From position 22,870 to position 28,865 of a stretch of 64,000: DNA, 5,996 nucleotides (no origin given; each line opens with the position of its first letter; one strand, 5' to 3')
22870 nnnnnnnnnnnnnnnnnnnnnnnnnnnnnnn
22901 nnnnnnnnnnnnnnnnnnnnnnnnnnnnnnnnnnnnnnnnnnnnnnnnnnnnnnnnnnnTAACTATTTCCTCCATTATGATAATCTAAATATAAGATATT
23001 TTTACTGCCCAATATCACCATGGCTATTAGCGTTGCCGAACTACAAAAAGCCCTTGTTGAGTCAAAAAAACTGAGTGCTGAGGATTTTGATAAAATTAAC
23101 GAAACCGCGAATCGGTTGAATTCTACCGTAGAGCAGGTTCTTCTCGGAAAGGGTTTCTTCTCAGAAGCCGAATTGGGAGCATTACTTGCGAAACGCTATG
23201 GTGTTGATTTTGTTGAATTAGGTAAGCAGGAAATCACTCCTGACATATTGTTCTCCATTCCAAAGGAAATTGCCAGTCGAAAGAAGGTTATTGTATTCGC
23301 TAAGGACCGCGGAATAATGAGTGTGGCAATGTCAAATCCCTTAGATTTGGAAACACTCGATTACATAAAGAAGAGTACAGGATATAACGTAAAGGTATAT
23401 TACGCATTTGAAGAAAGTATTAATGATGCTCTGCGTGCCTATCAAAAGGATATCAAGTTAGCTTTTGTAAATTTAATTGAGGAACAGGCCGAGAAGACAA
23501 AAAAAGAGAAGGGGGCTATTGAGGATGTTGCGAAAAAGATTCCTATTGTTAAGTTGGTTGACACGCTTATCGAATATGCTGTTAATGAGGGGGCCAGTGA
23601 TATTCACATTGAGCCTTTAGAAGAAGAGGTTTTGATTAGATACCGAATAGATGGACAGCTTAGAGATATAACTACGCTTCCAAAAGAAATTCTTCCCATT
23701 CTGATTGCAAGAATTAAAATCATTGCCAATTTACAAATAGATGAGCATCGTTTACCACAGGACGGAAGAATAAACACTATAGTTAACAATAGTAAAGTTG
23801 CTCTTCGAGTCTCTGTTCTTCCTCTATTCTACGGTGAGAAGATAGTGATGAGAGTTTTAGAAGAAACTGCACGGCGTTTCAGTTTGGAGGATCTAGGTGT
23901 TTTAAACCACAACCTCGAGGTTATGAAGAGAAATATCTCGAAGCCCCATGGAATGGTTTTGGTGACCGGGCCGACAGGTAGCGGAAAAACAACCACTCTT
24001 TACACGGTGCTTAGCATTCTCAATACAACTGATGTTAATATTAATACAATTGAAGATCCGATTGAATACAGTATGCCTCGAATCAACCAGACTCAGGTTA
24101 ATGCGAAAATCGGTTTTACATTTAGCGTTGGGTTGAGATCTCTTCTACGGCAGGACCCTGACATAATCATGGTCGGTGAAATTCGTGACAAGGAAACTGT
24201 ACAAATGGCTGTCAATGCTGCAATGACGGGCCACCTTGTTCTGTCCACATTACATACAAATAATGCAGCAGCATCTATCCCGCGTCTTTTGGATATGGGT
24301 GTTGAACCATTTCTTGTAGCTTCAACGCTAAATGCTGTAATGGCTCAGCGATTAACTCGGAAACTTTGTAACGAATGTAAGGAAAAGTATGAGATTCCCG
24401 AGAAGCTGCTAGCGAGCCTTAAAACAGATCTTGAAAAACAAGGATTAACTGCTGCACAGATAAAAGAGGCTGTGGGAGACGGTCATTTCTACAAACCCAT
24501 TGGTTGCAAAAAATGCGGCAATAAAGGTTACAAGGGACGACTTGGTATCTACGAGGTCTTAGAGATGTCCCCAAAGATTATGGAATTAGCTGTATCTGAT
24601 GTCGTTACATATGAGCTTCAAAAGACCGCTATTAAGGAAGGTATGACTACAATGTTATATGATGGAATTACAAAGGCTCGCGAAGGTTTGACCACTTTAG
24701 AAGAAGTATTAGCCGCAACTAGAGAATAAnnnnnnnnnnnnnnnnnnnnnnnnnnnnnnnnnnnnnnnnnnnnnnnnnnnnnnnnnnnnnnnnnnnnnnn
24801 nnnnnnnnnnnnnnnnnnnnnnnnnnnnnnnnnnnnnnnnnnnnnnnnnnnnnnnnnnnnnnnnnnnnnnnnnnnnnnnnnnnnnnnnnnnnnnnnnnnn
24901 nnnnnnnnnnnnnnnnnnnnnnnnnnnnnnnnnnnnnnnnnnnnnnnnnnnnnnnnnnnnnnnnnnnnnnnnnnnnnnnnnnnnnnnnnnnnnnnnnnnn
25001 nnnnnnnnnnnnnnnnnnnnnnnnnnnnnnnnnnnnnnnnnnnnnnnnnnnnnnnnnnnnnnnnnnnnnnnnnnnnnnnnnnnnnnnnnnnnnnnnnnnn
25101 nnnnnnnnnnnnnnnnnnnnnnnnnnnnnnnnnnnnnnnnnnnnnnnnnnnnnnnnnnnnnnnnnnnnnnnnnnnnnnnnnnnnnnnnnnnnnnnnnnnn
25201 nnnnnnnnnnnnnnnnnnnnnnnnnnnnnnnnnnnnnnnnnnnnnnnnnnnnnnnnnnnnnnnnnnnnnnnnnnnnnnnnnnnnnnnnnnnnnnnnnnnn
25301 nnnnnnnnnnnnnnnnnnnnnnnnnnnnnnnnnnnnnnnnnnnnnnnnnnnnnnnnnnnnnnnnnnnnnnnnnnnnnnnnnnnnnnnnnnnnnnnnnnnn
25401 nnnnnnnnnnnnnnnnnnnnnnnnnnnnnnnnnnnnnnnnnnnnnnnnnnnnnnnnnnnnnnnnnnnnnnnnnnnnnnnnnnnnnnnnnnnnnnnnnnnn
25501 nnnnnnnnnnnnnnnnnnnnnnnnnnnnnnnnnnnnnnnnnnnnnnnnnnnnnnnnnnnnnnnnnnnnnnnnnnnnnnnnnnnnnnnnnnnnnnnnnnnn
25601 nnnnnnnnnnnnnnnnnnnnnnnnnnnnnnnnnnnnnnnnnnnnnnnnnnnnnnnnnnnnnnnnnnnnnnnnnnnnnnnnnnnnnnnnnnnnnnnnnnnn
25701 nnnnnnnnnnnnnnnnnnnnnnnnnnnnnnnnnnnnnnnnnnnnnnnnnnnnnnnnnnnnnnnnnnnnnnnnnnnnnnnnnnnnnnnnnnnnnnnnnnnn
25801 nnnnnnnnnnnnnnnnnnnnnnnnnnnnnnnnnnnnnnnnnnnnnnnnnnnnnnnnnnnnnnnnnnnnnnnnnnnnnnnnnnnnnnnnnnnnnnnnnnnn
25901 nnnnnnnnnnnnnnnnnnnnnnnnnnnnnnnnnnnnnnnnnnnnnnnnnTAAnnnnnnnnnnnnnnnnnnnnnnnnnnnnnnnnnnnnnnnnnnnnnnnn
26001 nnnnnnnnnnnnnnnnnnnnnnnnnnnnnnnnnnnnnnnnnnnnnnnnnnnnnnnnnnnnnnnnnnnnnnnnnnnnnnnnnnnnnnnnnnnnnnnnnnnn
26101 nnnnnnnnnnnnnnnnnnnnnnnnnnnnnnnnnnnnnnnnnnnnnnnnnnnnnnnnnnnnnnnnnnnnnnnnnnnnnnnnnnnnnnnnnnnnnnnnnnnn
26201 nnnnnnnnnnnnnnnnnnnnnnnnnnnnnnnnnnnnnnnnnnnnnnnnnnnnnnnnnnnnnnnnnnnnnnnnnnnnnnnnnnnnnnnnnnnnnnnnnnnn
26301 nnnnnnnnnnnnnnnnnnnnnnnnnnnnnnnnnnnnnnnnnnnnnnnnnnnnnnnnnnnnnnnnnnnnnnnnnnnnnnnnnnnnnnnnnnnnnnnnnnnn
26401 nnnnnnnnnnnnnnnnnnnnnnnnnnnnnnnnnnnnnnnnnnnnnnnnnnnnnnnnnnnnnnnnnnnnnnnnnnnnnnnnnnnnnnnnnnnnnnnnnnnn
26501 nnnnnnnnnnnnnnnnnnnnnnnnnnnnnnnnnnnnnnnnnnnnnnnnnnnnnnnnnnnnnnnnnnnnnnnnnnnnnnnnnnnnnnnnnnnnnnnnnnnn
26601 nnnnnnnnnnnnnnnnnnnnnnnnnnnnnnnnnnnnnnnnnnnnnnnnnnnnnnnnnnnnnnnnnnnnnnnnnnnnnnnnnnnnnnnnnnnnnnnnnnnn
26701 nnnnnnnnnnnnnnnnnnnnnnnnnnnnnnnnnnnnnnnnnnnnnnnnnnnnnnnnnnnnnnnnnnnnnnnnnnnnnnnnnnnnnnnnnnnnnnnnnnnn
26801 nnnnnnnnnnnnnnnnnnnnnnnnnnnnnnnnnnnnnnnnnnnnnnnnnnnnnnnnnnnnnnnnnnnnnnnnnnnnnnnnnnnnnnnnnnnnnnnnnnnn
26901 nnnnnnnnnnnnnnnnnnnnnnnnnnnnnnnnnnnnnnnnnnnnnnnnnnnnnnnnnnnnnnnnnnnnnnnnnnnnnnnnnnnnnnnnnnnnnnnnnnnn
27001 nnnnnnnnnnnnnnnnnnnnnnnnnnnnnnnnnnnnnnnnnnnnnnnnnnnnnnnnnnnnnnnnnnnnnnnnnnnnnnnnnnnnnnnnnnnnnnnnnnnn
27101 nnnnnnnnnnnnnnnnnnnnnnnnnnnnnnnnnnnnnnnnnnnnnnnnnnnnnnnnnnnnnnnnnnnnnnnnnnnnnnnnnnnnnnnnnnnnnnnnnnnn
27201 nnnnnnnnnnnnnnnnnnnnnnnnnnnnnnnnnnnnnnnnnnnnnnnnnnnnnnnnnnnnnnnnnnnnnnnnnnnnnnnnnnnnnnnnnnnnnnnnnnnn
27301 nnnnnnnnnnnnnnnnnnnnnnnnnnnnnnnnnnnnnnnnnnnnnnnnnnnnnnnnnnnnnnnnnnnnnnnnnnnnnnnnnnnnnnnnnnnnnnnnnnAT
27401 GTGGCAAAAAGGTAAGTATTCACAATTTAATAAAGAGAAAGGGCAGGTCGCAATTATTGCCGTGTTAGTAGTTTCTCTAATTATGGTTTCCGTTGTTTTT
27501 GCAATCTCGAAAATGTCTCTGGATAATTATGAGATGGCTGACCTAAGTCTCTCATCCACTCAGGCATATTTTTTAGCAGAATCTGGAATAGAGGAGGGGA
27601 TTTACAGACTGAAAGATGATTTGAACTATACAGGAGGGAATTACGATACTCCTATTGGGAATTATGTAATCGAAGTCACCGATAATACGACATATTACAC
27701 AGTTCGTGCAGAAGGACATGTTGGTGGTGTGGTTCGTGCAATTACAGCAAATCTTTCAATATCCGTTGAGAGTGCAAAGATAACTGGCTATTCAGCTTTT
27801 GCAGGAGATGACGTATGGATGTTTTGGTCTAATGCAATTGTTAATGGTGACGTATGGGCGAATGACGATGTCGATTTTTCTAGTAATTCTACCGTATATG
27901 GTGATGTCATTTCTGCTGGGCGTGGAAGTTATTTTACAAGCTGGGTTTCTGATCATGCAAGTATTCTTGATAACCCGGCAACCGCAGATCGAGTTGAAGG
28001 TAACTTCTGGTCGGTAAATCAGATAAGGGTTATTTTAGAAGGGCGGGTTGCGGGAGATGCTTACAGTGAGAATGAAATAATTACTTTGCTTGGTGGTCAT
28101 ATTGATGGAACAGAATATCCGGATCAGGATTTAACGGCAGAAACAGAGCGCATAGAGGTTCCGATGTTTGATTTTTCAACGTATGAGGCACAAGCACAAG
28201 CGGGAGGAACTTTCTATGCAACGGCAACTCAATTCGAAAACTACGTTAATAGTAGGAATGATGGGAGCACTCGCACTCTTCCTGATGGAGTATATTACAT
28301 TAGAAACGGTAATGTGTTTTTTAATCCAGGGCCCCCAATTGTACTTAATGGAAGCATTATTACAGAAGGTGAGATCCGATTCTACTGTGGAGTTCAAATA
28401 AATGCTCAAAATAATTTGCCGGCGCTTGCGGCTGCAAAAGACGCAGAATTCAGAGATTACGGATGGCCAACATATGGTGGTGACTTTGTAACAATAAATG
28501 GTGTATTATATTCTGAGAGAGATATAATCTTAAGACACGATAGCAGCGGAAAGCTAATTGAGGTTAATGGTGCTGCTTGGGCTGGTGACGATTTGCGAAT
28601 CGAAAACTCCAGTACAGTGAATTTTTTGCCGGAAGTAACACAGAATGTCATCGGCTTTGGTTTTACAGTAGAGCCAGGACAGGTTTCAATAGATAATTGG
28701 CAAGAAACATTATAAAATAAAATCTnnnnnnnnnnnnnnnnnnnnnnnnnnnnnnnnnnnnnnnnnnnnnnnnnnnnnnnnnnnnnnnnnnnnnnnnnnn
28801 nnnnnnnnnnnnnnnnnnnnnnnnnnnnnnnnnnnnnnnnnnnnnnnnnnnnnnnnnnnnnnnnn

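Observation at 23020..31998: Two paralogous type IV pilus loci with mirrored gene order and no secretin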

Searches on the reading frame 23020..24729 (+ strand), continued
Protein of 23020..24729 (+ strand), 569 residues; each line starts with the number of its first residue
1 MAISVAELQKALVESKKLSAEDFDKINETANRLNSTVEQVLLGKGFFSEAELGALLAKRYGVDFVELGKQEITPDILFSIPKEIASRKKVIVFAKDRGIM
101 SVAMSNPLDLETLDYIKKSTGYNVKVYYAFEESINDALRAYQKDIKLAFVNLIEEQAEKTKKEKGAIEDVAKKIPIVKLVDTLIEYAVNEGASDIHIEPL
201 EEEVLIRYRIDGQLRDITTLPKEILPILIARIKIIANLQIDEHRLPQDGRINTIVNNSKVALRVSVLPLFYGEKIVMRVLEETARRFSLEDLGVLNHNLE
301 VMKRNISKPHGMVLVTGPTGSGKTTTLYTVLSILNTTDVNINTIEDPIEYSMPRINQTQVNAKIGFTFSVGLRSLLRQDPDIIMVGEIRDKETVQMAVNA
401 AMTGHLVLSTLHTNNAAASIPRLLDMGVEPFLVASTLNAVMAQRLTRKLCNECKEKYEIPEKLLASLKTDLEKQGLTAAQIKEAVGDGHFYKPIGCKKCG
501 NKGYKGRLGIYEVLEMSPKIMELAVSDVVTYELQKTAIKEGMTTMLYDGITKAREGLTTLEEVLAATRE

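Call 48: find_encoding_contigs(protein=P0141, flank=10000, max_places=2)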
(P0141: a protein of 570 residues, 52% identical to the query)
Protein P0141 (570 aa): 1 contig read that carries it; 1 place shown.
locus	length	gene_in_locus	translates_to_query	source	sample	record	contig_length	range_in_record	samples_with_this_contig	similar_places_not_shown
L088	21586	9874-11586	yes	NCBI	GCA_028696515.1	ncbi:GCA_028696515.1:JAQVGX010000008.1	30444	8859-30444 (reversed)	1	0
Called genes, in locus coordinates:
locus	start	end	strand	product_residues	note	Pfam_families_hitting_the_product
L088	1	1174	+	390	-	PF22352:K319L-like_PKD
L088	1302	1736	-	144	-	PF04191:PEMT, PF04140:ICMT (weak)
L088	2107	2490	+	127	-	PF01050:MannoseP_isomer (weak), PF07883:Cupin_2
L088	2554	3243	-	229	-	-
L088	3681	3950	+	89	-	PF01541:GIY-YIG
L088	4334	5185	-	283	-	-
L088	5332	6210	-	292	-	-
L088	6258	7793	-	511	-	PF13231:PMT_2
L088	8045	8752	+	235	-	-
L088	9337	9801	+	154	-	PF00383:dCMP_cyt_deam_1, PF14437:MafB19-deam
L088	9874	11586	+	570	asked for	PF05157:MshEN, PF00437:T2SSE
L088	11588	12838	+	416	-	PF28597:T2SSF_N (weak), PF00482:T2SSF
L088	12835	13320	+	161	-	-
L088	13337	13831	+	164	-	-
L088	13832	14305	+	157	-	PF07963:N_methyl (weak)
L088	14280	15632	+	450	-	-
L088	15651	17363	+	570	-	PF11104:PilM_2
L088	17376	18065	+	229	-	-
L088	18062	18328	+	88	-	-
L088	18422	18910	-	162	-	PF07963:N_methyl (weak)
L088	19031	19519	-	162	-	PF07963:N_methyl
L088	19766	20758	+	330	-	PF00574:CLP_protease (weak), PF25145:NfeD1b_N, PF01343:Peptidase_S49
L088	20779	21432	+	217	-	PF27462:RecX_N, PF21982:RecX_HTH1 (weak), PF02631:RecX_HTH2, PF21981:RecX_HTH3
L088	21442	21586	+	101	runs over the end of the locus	PF13560:HTH_31 (weak), PF12844:HTH_19, PF01381:HTH_3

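Call 84: search_protein_families(library=pfam, proteins=[L088:17376-18065:+], max_evalue=10)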
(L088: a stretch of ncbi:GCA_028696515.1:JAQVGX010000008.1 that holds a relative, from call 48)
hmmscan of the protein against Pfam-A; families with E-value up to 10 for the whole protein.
L088:17376-18065:+ (229 aa): 1 family
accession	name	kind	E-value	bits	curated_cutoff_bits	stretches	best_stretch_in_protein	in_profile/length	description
PF04350.18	PilO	-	0.00032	21.3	22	1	161-221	76-140/145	Pilus assembly protein, PilO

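Call 94: find_encoding_contigs(protein=P0130, flank=10000, max_places=1)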
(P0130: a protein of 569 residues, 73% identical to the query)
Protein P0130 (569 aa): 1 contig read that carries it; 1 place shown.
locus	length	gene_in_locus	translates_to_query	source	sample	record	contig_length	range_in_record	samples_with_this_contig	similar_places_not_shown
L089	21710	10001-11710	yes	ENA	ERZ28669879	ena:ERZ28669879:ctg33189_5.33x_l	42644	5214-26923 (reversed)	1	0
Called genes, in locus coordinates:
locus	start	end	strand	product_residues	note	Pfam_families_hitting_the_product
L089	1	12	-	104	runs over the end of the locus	PF01197:Ribosomal_L31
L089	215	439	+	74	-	PF02583:Trns_repr_metal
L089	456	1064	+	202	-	PF04203:Sortase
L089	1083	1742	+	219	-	PF13483:Lactamase_B_3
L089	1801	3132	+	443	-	PF00772:DnaB, PF13481:AAA_25, PF03796:DnaB_C, PF06745:ATPase (weak)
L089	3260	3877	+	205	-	PF08207:EFP_N, PF01132:EFP, PF09285:Elong-fact-P_C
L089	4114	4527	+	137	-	-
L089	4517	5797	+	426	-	PF00675:Peptidase_M16, PF05193:Peptidase_M16_C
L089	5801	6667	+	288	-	-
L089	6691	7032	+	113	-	PF01258:zf-dskA_traR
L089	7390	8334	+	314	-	PF01479:S4 (weak), PF00849:PseudoU_synth_2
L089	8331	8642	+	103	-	PF12647:RNHCP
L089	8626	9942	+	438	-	PF03816:LytR_cpsA_psr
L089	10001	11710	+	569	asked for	PF05157:MshEN, PF00437:T2SSE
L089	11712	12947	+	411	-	PF28597:T2SSF_N (weak), PF00482:T2SSF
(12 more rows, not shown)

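Call 96: find_encoding_contigs(protein=P0131, flank=10000, max_places=1)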
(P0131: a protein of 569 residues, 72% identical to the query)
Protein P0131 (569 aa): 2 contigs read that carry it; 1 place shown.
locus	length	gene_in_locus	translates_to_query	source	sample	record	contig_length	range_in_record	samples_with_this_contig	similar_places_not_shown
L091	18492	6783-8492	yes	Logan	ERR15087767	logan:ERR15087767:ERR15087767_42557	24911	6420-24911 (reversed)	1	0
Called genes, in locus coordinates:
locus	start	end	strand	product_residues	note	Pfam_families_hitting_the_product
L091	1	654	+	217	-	?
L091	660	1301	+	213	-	PF17032:Zn_ribbon_15 (faint), PF12773:DZR (weak)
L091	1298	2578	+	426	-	PF00675:Peptidase_M16, PF05193:Peptidase_M16_C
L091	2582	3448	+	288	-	-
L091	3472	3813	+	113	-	PF01258:zf-dskA_traR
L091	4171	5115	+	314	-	PF00849:PseudoU_synth_2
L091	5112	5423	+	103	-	PF12647:RNHCP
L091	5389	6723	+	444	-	PF03816:LytR_cpsA_psr, PF13399:LytR_C (weak)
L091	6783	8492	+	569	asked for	PF05157:MshEN, PF00437:T2SSE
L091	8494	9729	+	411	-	PF00482:T2SSF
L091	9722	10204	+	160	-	-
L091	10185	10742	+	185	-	-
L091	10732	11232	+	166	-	PF07963:N_methyl (weak)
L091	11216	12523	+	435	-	-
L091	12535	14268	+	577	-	PF11104:PilM_2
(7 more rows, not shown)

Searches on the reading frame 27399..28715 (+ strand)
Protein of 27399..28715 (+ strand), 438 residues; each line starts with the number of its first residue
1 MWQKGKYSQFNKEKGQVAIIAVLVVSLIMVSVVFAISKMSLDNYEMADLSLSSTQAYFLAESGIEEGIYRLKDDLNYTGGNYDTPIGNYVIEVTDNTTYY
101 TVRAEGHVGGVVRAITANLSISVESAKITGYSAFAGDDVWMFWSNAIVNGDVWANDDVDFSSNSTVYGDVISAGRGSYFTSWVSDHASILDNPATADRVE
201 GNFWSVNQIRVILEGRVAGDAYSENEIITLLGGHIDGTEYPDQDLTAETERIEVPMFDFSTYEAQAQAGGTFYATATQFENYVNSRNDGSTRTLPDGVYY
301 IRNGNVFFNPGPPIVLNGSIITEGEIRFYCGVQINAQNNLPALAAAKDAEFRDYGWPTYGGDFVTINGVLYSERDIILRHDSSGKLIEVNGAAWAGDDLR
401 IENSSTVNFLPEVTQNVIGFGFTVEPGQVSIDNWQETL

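Call 4: search_protein_families(library=pfam, proteins=[window:27399-28715:+], max_evalue=0.01)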
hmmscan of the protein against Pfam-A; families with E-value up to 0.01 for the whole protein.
window:27399-28715:+ (438 aa): 0 families

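Call 29: search_protein_families(library=ncbifam, proteins=[window:27399-28715:+], max_evalue=0.01)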
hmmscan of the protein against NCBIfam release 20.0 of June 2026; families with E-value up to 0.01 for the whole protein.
window:27399-28715:+ (438 aa): 0 families

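Call 66: find_homologous_proteins(query=window:27399-28715:+, max_evalue=0.00001)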
Query window:27399-28715:+ (438 aa): 9 proteins with E <= 0.00001 among 8000 candidates.
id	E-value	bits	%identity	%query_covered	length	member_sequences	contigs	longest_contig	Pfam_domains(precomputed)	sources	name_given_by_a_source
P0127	1.3e-291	985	100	100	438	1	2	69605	-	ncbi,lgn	-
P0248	4.5e-206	703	71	100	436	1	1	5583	-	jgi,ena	-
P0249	2.6e-199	681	69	100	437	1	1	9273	-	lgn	-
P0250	5.0e-160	552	59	100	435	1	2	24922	-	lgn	-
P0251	2.2e-153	530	57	97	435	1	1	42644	-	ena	-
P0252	1.1e-141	491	52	98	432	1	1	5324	-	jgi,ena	-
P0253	1.4e-140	488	53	100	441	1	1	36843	-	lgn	-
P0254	3.9e-123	430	48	97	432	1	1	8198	-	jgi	-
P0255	6.5e-7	47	28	40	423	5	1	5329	-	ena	-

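Call 84: search_protein_families(library=pfam, proteins=[window:27399-28715:+], max_evalue=10)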
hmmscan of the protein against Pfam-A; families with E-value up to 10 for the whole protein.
window:27399-28715:+ (438 aa): 2 families
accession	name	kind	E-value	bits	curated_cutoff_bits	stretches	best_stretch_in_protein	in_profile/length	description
PF04519.19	Bactofilin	-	0.028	15.1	27.9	1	101-172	18-82/98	Polymer-forming cytoskeletal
PF08058.16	NPCC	-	0.2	12.2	33.9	1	16-55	69-108/134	Nuclear pore complex component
